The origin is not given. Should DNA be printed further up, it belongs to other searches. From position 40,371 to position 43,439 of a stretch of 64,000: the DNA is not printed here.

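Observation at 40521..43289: Single polypeptide combining methyltransferase terminator, coiled-coil 'ruler' and two GT2 polymerase domains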

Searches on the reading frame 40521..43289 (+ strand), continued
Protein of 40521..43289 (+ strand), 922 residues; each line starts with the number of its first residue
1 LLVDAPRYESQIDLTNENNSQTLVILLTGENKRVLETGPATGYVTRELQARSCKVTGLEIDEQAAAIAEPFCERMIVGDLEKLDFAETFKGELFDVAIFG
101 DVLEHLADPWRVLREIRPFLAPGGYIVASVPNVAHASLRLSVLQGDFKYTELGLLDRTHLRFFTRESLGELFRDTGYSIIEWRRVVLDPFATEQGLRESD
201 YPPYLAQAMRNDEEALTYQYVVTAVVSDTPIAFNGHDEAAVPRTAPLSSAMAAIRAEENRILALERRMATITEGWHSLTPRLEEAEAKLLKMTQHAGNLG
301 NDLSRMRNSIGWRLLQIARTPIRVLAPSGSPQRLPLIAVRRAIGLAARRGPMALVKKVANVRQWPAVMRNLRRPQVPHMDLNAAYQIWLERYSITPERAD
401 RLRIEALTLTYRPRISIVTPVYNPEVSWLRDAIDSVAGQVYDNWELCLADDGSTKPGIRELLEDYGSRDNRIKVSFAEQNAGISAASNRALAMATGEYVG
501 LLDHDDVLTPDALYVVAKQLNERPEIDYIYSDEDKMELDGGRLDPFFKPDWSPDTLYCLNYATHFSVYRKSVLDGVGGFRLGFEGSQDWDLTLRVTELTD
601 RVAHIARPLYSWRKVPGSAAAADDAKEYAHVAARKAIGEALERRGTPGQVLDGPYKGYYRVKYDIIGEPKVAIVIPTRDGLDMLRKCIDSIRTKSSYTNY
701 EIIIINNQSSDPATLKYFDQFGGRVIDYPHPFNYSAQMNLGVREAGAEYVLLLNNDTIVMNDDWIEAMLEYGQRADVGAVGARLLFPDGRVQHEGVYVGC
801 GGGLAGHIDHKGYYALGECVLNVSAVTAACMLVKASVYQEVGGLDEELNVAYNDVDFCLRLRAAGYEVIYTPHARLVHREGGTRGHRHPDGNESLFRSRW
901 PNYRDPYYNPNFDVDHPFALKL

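Call 16: search_protein_families(library=ncbifam, proteins=[window:40521-43289:+], max_evalue=0.001)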
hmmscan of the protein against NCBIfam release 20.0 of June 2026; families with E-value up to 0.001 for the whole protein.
window:40521-43289:+ (922 aa): 32 families (the best 25 are shown)
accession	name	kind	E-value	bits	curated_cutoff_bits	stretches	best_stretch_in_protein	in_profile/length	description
TIGR03965.1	mycofact_glyco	equivalog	9.7e-34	117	280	2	669-879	74-281/467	mycofactocin biosynthesis glycosyltransferase MftF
NF047683.1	TeichurnBiosyTuaG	equivalog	3.2e-30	105.6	400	2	411-541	4-131/252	teichuronic acid biosynthesis protein TuaG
TIGR03937.1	PgaC_IcaA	equivalog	4.3e-26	91.8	422.3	2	396-526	27-156/407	poly-beta-1,6-N-acetyl-D-glucosamine synthase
NF041875.1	EPS_EpsD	equivalog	6.6e-25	88.2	370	2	415-519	1-103/325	exopolysaccharide biosynthesis glycosyltransferase EpsD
NF038299.1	EPS_HpsN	equivalog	5.5e-24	84.7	425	2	669-885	1-227/317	hormogonium polysaccharide biosynthesis glycosyltransferase HpsN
NF007482.0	PRK10073.1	equivalog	6.1e-24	84.6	423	2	412-527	5-116/334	glycosyltransferase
NF053739.1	GlytfEpsEBac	equivalog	1.9e-19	69.7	450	1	413-525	1-112/265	glycosyltransferase EpsE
TIGR01556.1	rhamnosyltran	subfamily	2.7e-19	69.4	200.55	2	683-882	9-204/281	rhamnosyltransferase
NF041394.1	GtaseAglG_Halo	equivalog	1e-18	67.7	440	2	415-512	3-99/304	glucosyl-dolichyl phosphate glucuronosyltransferase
TIGR03111.1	glyc2_xrt_Gpos1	hypoth_equivalog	7.3e-18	64.6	363.95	2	409-527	45-163/439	TIGR03111 family XrtG-associated glycosyltransferase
NF050050.1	ProtGlycPglI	equivalog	7.6e-18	64.9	500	1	413-522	2-110/306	GalNAc(5)-diNAcBac-PP-undecaprenol beta-1,3-glucosyltransferase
TIGR04017.1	WcaA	equivalog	3.7e-16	59.5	495.75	1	411-531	3-121/279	colanic acid biosynthesis glycosyltransferase WcaA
NF007453.0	PRK10018.1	equivalog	6.2e-16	58.9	382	1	411-531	4-122/280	colanic acid biosynthesis glycosyltransferase WcaA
TIGR04283.1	glyco_like_mftF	equivalog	6.2e-16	58.6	182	1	672-865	2-173/221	TIGR04283 family arsenosugar biosynthesis glycosyltransferase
NF038302.1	EPS_HpsE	equivalog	3.5e-14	52.5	300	2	671-783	3-123/307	hormogonium polysaccharide biosynthesis glycosyltransferase HpsE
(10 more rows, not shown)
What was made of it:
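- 42531..43286 (+): GT2 (GT-A) domain b plus C-terminal tail (residues 669-920). TIGR01556 rhamnosyltransferase hit at 69 bits, below the curated cut-off (call 16).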

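Call 27: find_related_loci(query=A1, collection=genome_contigs, flank=10000)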
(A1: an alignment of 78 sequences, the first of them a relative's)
Query A1 (920 aa) in genome_contigs; peptide patterns used: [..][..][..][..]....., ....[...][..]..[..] (x = any residue, [..] = any of these).
600 stretches matched a pattern (row limit reached: there are more); 597 encode a relative of the query (tblastn E <= 1e-3); the best 80 are kept; 80 distinct loci.
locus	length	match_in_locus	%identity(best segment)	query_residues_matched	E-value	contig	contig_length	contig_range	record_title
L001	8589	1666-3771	48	217-920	0e+0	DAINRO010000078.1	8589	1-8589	MAG TPA_asm: Chloroflexota bacterium isolate CTOTU25977 NODE_2360_length_8589_cov_7.018397, whole genome shotgun sequenc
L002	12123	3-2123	47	194-920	0e+0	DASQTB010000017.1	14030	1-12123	MAG TPA_asm: Actinomycetota bacterium isolate SMAG_U10924 k141_1280785, whole genome shotgun sequence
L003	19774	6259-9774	52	341-919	0e+0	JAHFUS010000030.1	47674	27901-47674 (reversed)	MAG: Actinomycetes bacterium isolate nzgw85 NODE_604_length_47675_cov_28.190604, whole genome shotgun sequence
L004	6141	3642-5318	52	363-920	0e+0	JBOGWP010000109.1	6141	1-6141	MAG: Actinomycetota bacterium isolate M3-S_metabat2.bin.312_sub k127_304990, whole genome shotgun sequence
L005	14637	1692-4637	36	6-910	7e-179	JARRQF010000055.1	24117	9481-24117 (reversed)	MAG: Candidatus Thiodiazotropha sp. isolate Spart_195_MAG scaffold_637, whole genome shotgun sequence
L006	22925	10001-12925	37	6-910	4e-177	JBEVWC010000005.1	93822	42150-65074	MAG: Candidatus Thiodiazotropha sp. isolate INDO1 L198 c_000000000014, whole genome shotgun sequence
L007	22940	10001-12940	37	1-910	2e-176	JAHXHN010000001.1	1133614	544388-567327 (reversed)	MAG: Candidatus Thiodiazotropha sp. (ex Codakia rugifera) isolate L098_Th1 c_000000000001, whole genome shotgun sequence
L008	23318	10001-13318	42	224-907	2e-173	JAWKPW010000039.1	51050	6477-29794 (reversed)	MAG: Desulfobacterales bacterium isolate AC2.63 AC2.63.fa-39, whole genome shotgun sequence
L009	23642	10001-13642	47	382-919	7e-165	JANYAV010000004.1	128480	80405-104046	MAG: Dehalococcoidia bacterium isolate GL140_5_metabat_360 GL140_5_k141_3514312, whole genome shotgun sequence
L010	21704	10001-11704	48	360-910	3e-165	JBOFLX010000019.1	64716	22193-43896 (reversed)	MAG: Waterburya sp. isolate WFFMC_MAG_329 k139_115149_flag=0_multi=22.9823_len=64716, whole genome shotgun sequence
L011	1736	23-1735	45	294-857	5e-180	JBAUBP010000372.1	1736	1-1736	MAG: Candidatus Bathyarchaeia archaeon isolate MFD12973_ilm_asm_bin19 k127_524106, whole genome shotgun sequence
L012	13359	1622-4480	43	223-913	5e-164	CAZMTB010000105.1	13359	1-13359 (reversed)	MAG TPA_asm: uncultured Aquificales bacterium isolate binchicken_co219_435 genome assembly, contig: k141_1057479, whole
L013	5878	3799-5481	50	346-918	9e-166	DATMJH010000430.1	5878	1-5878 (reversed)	MAG TPA_asm: Mycobacteriales bacterium isolate SMAG_U13563 k141_48105, whole genome shotgun sequence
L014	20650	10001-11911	42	280-910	6e-163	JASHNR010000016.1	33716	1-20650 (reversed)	MAG: Nitrosopumilaceae archaeon isolate JOPF002 JOPF_N012_contig_16571, whole genome shotgun sequence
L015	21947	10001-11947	44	254-915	5e-162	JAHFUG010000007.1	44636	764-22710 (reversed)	MAG: Blastocatellia bacterium isolate nzgw74 NODE_12_length_44637_cov_9.795871, whole genome shotgun sequence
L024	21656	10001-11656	46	383-913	2e-151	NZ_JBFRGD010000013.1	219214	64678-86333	Paenibacillus sp. 2TAB23 SCAFFOLD_12, whole genome shotgun sequence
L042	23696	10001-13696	43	348-910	2e-146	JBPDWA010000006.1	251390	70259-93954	Enterococcus faecalis strain En1-EF NODE_6_length_251390_cov_103.012537, whole genome shotgun sequence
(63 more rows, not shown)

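Call 29: find_encoding_contigs(protein=P0004, flank=8000, max_places=2)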
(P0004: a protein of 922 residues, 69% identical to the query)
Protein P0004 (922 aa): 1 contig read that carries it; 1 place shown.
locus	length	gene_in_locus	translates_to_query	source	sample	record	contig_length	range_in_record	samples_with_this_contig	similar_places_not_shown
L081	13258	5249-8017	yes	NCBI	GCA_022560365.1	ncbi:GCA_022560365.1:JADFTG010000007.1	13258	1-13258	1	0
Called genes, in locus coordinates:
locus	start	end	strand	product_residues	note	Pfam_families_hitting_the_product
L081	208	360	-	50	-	-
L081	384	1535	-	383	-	PF01370:Epimerase, PF04321:RmlD_sub_bind, PF13460:NAD_binding_10 (weak), PF01073:3Beta_HSD, PF02719:Polysacc_synt_2 (weak), PF16363:GDP_Man_Dehyd, PF07993:NAD_binding_4 (weak)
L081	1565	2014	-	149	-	PF14667:Polysacc_synt_C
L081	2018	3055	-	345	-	PF01073:3Beta_HSD, PF01370:Epimerase, PF02719:Polysacc_synt_2, PF04321:RmlD_sub_bind, PF07993:NAD_binding_4, PF13460:NAD_binding_10, PF16363:GDP_Man_Dehyd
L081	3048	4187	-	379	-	PF00483:NTP_transferase, PF12804:NTP_transf_3, PF07959:Fucose_pyrophosphorylase (weak), PF25084:LbH_EIF2B (weak), PF25087:GMPPB_C (weak)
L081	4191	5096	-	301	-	PF00535:Glycos_transf_2, PF13641:Glyco_tranf_2_3, PF13632:Glyco_trans_2_3 (weak)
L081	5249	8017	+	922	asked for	PF07021:MetW, PF13489:Methyltransf_23, PF13847:Methyltransf_31, PF08241:Methyltransf_11, PF08242:Methyltransf_12, PF13649:Methyltransf_25, PF00535:Glycos_transf_2, PF00535:Glycos_transf_2, +3 more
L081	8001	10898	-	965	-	PF09586:YfhO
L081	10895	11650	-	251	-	PF00005:ABC_tran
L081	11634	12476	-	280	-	PF01061:ABC2_membrane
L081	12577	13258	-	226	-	?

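Call 30: find_encoding_contigs(protein=P0006, flank=8000, max_places=2)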
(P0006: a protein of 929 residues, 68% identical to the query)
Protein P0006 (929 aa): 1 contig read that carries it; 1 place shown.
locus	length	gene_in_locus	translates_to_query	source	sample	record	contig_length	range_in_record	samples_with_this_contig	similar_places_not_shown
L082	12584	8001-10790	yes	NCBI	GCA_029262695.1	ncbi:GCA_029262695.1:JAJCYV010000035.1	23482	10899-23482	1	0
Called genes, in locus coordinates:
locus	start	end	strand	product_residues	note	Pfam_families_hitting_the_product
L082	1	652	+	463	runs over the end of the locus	PF01943:Polysacc_synt (weak), PF13440:Polysacc_synt_3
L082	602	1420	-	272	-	PF03808:Glyco_tran_WecG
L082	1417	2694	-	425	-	PF13579:Glyco_trans_4_4 (weak), PF00534:Glycos_transf_1, PF13692:Glyco_trans_1_4, PF13524:Glyco_trans_1_2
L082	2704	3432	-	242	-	PF02397:Bac_transf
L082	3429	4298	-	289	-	PF01370:Epimerase, PF04321:RmlD_sub_bind, PF13460:NAD_binding_10 (weak), PF01073:3Beta_HSD, PF02719:Polysacc_synt_2 (weak), PF07993:NAD_binding_4, PF16363:GDP_Man_Dehyd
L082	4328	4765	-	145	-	PF14667:Polysacc_synt_C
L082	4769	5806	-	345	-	PF01073:3Beta_HSD, PF01370:Epimerase, PF02719:Polysacc_synt_2, PF04321:RmlD_sub_bind, PF07993:NAD_binding_4, PF13460:NAD_binding_10, PF16363:GDP_Man_Dehyd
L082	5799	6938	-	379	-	PF00483:NTP_transferase, PF12804:NTP_transf_3, PF00132:Hexapep (faint), PF25084:LbH_EIF2B (weak), PF25087:GMPPB_C (weak)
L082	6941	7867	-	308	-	PF00535:Glycos_transf_2, PF13641:Glyco_tranf_2_3, PF13632:Glyco_trans_2_3 (weak)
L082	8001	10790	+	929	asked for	PF07021:MetW, PF13489:Methyltransf_23, PF13847:Methyltransf_31, PF08241:Methyltransf_11, PF08242:Methyltransf_12, PF13649:Methyltransf_25, PF00535:Glycos_transf_2, PF10111:Glyco_tranf_2_2, +3 more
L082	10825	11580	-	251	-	PF00005:ABC_tran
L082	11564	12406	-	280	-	PF01061:ABC2_membrane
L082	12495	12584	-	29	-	?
